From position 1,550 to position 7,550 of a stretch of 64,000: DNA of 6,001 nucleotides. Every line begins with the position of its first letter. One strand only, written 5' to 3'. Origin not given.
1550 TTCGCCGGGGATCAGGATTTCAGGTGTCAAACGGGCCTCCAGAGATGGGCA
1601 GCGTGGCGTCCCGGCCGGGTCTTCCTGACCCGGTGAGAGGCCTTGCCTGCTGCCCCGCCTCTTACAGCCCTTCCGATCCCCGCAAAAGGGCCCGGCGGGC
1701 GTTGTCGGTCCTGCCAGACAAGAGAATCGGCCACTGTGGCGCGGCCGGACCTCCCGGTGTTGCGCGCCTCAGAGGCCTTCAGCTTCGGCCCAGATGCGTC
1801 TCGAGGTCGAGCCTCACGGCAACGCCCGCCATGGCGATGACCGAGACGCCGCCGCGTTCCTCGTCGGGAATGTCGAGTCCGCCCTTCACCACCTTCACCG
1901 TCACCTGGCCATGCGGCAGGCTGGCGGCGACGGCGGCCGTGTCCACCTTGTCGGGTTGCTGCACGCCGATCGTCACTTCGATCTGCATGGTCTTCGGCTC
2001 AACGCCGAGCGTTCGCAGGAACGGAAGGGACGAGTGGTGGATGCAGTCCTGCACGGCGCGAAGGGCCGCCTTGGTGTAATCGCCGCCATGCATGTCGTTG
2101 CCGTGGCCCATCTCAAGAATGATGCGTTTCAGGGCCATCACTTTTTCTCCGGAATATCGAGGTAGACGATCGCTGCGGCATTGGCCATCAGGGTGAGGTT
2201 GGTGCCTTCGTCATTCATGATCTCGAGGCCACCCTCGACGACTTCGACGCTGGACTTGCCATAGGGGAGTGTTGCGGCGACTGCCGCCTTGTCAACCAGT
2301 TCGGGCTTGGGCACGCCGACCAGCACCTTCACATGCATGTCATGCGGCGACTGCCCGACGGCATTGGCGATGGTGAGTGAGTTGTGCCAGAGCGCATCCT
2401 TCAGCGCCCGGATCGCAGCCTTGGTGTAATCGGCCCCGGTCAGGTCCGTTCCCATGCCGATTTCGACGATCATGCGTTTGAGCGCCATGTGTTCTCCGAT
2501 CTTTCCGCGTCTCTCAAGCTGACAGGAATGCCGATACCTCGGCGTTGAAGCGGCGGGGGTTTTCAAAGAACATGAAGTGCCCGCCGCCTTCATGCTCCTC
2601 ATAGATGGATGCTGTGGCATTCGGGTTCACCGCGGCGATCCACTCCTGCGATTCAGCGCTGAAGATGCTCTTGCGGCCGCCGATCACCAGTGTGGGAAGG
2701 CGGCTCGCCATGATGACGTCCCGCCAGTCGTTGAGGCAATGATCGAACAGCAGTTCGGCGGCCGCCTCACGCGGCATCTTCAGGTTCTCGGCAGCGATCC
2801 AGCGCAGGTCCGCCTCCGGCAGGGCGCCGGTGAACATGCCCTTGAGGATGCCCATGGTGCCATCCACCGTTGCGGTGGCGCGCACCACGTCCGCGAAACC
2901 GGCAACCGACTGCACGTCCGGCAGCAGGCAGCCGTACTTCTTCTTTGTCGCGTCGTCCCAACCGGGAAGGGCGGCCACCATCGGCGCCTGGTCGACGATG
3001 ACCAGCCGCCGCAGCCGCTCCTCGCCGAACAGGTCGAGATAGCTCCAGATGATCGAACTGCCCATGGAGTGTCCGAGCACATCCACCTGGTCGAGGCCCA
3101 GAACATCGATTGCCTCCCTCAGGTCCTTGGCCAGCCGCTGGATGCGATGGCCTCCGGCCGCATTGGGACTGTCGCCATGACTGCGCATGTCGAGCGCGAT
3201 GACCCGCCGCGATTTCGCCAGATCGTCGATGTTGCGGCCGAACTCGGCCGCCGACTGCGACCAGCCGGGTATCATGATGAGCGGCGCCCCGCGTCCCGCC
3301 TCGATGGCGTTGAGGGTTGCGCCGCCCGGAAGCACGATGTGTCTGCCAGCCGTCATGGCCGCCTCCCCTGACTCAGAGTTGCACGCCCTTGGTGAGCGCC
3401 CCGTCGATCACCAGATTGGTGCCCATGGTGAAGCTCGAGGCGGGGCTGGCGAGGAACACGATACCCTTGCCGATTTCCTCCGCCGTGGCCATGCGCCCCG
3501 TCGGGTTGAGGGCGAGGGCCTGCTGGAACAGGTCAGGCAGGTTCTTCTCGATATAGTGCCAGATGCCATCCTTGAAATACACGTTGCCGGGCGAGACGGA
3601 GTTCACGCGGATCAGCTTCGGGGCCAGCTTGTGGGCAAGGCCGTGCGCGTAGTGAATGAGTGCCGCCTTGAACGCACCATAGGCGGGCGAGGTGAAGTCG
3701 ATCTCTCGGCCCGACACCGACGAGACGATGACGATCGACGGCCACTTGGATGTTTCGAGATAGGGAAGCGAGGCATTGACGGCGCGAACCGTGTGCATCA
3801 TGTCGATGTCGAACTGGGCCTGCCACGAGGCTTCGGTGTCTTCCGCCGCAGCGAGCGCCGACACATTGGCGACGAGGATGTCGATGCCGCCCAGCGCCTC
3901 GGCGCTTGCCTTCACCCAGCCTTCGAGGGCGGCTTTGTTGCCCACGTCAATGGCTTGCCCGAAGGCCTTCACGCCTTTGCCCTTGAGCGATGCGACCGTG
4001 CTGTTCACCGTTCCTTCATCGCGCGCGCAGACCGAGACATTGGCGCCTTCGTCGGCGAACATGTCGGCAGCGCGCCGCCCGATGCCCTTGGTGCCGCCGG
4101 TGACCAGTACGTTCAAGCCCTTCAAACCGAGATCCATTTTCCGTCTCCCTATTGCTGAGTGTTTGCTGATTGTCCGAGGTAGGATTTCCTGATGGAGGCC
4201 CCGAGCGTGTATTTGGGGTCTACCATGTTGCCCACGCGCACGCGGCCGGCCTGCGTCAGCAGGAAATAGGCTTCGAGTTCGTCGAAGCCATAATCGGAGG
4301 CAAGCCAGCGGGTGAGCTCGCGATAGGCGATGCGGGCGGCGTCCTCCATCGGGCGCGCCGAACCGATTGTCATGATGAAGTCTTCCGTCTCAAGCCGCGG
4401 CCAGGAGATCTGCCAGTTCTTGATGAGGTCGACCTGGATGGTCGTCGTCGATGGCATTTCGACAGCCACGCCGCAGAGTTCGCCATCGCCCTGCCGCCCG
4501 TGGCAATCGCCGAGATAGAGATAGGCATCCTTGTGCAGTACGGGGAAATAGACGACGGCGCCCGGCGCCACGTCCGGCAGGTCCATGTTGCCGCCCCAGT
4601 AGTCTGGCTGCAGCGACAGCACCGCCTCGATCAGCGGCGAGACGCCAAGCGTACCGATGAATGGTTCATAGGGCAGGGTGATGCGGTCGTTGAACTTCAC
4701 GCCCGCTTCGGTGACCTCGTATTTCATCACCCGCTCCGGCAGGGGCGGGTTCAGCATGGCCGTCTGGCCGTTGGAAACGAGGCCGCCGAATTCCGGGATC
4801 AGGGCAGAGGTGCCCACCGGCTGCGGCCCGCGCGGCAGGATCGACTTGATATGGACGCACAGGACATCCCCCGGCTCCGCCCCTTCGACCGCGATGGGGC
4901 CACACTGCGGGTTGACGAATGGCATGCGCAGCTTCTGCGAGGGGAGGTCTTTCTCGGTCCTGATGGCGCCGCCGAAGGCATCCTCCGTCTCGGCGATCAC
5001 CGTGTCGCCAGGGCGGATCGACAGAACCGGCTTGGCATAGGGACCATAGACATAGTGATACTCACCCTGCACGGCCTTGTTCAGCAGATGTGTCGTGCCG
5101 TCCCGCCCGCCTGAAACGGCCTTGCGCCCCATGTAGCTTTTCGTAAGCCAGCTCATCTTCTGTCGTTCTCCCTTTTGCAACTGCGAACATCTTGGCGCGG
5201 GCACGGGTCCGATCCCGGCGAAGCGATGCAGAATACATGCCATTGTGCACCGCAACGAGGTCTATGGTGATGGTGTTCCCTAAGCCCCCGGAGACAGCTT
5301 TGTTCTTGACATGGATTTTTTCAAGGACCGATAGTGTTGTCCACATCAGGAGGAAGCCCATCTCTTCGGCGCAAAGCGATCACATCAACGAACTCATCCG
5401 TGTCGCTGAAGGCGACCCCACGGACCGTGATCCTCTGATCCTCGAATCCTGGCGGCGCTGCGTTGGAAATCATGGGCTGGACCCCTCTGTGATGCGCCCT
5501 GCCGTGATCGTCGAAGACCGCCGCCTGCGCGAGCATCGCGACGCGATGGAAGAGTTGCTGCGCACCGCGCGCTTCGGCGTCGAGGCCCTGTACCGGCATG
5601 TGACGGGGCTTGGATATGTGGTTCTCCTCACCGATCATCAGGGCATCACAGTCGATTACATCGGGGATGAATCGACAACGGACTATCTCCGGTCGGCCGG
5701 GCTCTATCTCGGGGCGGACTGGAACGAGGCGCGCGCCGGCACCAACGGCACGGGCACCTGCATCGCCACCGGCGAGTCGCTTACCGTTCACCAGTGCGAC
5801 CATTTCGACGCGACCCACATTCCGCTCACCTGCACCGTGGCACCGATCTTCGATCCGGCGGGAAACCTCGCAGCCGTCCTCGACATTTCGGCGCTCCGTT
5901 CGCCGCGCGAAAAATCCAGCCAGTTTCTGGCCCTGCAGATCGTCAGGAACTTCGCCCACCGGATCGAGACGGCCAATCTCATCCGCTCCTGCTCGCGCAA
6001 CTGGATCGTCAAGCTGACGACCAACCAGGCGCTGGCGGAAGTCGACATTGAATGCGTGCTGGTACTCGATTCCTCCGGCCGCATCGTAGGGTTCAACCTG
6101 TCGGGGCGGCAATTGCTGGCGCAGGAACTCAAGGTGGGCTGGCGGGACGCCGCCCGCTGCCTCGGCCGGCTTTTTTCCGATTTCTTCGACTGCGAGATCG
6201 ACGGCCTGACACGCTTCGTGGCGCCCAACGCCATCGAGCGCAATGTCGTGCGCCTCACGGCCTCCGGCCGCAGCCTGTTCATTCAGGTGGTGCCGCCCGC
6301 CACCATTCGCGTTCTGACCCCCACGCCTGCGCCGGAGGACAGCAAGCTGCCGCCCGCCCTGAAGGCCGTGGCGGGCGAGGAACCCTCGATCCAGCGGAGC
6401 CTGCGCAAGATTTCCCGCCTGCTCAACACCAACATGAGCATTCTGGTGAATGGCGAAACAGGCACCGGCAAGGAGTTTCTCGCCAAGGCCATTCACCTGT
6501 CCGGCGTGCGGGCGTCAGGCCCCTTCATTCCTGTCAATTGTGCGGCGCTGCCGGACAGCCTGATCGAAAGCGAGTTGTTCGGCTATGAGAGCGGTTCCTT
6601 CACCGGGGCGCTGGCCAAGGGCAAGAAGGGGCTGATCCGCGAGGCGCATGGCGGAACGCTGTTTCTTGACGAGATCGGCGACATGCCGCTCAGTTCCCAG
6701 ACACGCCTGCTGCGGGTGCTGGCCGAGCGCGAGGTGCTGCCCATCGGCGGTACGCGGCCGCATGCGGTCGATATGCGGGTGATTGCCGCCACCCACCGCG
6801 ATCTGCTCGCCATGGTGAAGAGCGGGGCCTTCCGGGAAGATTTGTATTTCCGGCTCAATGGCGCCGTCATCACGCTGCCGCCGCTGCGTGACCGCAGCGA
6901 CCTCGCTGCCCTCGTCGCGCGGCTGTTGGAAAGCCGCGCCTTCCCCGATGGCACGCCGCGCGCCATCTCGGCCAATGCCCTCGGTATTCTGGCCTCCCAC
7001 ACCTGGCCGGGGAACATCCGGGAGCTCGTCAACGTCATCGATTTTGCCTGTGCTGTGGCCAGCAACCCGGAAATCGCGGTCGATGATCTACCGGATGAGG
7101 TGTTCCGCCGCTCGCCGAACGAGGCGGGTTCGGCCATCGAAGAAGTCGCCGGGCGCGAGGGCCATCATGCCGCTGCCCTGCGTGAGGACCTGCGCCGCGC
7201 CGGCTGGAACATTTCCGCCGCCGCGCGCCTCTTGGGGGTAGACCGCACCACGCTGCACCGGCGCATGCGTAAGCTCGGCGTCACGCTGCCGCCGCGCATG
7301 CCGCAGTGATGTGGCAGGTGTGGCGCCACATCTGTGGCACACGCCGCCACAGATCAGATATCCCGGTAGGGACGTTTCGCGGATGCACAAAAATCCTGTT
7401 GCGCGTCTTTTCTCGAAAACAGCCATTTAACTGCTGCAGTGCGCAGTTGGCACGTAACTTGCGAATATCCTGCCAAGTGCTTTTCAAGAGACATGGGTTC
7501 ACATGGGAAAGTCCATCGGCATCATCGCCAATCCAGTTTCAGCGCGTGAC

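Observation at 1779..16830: Bidirectional sigma-54 regulon: amidase/SDR/hydrolase/2x Lin0512 operon coupled to acoXABC and an ABC importer (candidate undescribed pathway)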

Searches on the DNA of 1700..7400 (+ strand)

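Call 8: search_dna_similar(query=window:1700-7400:+, collection=plasmids, mode=near, max_rows=15)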
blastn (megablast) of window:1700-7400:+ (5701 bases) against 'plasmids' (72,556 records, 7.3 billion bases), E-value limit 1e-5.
Records with a match: 3; places in all: 3; records where one place covers at least 80% of the query: 0.
Best place of each record, by identity: 60-80% 3.
By first word of the organism name: Palleronia 1; Paracoccus 1; Methylobacterium 1.
By predicted mobility (MOB-suite, as given by PLSDB): non-mobilizable 3.
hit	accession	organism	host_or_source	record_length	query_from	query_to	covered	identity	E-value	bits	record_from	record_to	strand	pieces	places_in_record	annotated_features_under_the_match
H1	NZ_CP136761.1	Palleronia sp. LCG004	cell culture,Intertidal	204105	1674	3145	26%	71.7%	3e-95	359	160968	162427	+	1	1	SDR family oxidoreductase | acetamidase/formamidase family protein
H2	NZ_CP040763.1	Paracoccus liaowanqingii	Tibetan antelope,cell culture,feces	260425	1674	3145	21%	75.1%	8e-71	528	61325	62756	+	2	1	SDR family oxidoreductase | acetamidase/formamidase family protein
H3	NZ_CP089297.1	Methylobacterium currus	Solanum lycopersicum,single cell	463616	2492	3151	12%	78.0%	4e-108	401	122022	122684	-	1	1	acetamidase/formamidase family protein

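Call 10: get_annotated_region(hit=H1, flank=12000)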
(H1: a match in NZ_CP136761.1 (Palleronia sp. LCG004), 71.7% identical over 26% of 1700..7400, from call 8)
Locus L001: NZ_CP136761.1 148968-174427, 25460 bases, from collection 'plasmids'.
description: Palleronia sp. LCG004 plasmid unnamed2, complete sequence
organism: Palleronia sp. LCG004 (NCBI taxid 3079304)
taxonomy: Bacteria; Pseudomonadota; Alphaproteobacteria; Rhodobacterales; Roseobacteraceae; Palleronia; Palleronia sp. LCG004
host: -; source: cell culture,Intertidal; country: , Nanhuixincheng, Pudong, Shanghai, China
typing (MOB-suite, as given by PLSDB): non-mobilizable; replicon rep_cluster_508
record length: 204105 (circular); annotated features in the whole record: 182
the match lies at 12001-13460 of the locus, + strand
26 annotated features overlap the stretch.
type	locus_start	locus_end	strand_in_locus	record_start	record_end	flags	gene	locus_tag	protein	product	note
CDS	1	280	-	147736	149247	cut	zwf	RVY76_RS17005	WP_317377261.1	glucose-6-phosphate dehydrogenase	GO:0006098 - pentose-phosphate shunt [Evidence IEA]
CDS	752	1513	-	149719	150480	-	map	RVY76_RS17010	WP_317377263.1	type I methionyl aminopeptidase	GO:0036211 - protein modification process [Evidence IEA]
CDS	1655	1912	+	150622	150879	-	-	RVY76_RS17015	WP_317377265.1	type II toxin-antitoxin system ParD family antitoxin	GO:0051983 - regulation of chromosome segregation [Evidence IEA]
CDS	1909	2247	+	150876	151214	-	-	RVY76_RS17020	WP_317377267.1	type II toxin-antitoxin system RelE/ParE family toxin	GO:0030541 - plasmid partitioning [Evidence IEA]; GO:0051290 - protein heterotetramerization [Evidence IEA]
CDS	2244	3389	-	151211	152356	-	-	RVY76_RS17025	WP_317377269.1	CaiB/BaiF CoA-transferase family protein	-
CDS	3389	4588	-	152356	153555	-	-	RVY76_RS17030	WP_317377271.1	acyl-CoA dehydrogenase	-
CDS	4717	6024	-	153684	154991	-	-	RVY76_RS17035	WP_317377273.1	MFS transporter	GO:0055085 - transmembrane transport [Evidence IEA]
CDS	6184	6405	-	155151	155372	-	-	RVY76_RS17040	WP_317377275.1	hypothetical protein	-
CDS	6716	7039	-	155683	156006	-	-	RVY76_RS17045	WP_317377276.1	PRC-barrel domain-containing protein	GO:0019684 - photosynthesis, light reaction [Evidence IEA]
CDS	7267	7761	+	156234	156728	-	-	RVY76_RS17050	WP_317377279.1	response regulator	GO:0000160 - phosphorelay signal transduction system [Evidence IEA]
CDS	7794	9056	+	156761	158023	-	-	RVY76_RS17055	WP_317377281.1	HAMP domain-containing sensor histidine kinase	GO:0007165 - signal transduction [Evidence IEA]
CDS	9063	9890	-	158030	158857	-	-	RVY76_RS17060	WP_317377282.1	NAD(P)-dependent oxidoreductase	-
CDS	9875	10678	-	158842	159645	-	-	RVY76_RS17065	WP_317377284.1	glycosyltransferase family 8 protein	-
CDS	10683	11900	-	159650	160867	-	-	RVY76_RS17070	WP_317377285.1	NAD-dependent epimerase/dehydratase family protein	-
CDS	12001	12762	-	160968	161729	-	-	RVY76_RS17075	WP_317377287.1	SDR family oxidoreductase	-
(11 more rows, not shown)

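Call 11: get_annotated_region(hit=H2, flank=12000)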
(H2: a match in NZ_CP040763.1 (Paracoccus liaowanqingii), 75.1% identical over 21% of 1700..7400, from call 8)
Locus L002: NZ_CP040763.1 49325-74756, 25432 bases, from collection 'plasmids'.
description: Paracoccus liaowanqingii strain 2251 plasmid unnamed4, complete sequence
organism: Paracoccus liaowanqingii (NCBI taxid 2560053)
taxonomy: Bacteria; Pseudomonadota; Alphaproteobacteria; Rhodobacterales; Paracoccaceae; Paracoccus; Paracoccus liaowanqingii
host: -; source: Tibetan antelope,cell culture,feces; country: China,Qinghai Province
typing (MOB-suite, as given by PLSDB): non-mobilizable; replicon rep_cluster_229
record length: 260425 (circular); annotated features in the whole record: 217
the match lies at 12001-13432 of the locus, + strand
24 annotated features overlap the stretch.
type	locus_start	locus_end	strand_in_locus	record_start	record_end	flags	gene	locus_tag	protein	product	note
CDS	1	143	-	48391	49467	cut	-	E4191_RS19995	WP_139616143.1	L-idonate 5-dehydrogenase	-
CDS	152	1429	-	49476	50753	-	-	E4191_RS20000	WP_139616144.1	TRAP transporter large permease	GO:0008643 - carbohydrate transport [Evidence IEA]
CDS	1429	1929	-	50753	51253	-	-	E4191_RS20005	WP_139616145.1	TRAP transporter small permease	GO:0015740 - C4-dicarboxylate transport [Evidence IEA]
CDS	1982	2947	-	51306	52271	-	-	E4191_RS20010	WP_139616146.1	TRAP transporter substrate-binding protein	-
CDS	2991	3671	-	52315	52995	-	-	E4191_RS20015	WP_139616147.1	GntR family transcriptional regulator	-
CDS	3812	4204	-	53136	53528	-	-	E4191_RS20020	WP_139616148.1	hypothetical protein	-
CDS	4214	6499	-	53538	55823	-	-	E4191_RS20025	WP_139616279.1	molybdopterin cofactor-binding domain-containing protein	-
CDS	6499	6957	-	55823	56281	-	-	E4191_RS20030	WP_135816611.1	(2Fe-2S)-binding protein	-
CDS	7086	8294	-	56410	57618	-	-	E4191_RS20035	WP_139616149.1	GAF domain-containing sensor histidine kinase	-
CDS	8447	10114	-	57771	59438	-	-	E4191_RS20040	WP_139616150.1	ABC transporter substrate-binding protein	-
CDS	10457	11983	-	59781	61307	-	-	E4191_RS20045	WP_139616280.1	amidase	-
CDS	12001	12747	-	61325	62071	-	-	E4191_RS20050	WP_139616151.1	SDR family oxidoreductase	-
CDS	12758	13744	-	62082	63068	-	-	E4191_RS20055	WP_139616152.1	acetamidase/formamidase family protein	-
CDS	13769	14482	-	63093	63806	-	-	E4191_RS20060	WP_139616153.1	ABC transporter ATP-binding protein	-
CDS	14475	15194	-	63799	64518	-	-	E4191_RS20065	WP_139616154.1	ABC transporter ATP-binding protein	-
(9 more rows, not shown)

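Call 12: get_annotated_region(hit=H3, flank=12000)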
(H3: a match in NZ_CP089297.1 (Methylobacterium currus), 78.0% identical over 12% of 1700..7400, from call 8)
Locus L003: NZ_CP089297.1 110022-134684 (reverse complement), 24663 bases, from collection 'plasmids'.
description: Methylobacterium currus strain TP-3 plasmid unnamed1, complete sequence
organism: Methylobacterium currus (NCBI taxid 2051553)
taxonomy: Bacteria; Pseudomonadota; Alphaproteobacteria; Hyphomicrobiales; Methylobacteriaceae; Methylobacterium; Methylobacterium currus
host: -; source: Solanum lycopersicum,single cell; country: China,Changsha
typing (MOB-suite, as given by PLSDB): non-mobilizable
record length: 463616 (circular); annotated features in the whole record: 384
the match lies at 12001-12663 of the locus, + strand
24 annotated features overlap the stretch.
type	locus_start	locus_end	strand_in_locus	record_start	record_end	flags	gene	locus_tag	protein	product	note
CDS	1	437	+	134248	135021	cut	urtD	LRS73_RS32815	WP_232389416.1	urea ABC transporter ATP-binding protein UrtD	GO:0015840 - urea transport [Evidence IEA]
CDS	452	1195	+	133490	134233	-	urtE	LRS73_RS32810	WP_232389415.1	urea ABC transporter ATP-binding subunit UrtE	GO:0015840 - urea transport [Evidence IEA]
CDS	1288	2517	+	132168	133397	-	fmdA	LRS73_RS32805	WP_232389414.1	formamidase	-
CDS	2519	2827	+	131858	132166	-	-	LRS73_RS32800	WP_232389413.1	zinc ribbon domain-containing protein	-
CDS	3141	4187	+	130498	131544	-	-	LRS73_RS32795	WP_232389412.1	aliphatic amidase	GO:0006807 - nitrogen compound metabolic process [Evidence IEA]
CDS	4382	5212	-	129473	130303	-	-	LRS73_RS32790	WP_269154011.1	carbohydrate porin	-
CDS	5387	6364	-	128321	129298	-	-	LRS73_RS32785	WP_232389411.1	hydroxyacid dehydrogenase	-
CDS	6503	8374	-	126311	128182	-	-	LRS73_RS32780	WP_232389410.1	TRAP transporter large permease subunit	GO:0015740 - C4-dicarboxylate transport [Evidence IEA]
CDS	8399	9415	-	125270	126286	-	-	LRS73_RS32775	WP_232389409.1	TRAP transporter substrate-binding protein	-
CDS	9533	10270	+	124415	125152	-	-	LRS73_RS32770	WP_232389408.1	FadR/GntR family transcriptional regulator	-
CDS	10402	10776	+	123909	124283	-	-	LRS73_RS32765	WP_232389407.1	hypothetical protein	-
CDS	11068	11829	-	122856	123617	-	-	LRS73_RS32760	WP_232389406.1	SDR family NAD(P)-dependent oxidoreductase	-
CDS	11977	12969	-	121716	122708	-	-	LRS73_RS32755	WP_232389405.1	acetamidase/formamidase family protein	-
CDS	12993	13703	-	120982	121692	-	-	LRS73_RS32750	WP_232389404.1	ABC transporter ATP-binding protein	-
CDS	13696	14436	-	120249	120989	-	-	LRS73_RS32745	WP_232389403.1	ABC transporter ATP-binding protein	-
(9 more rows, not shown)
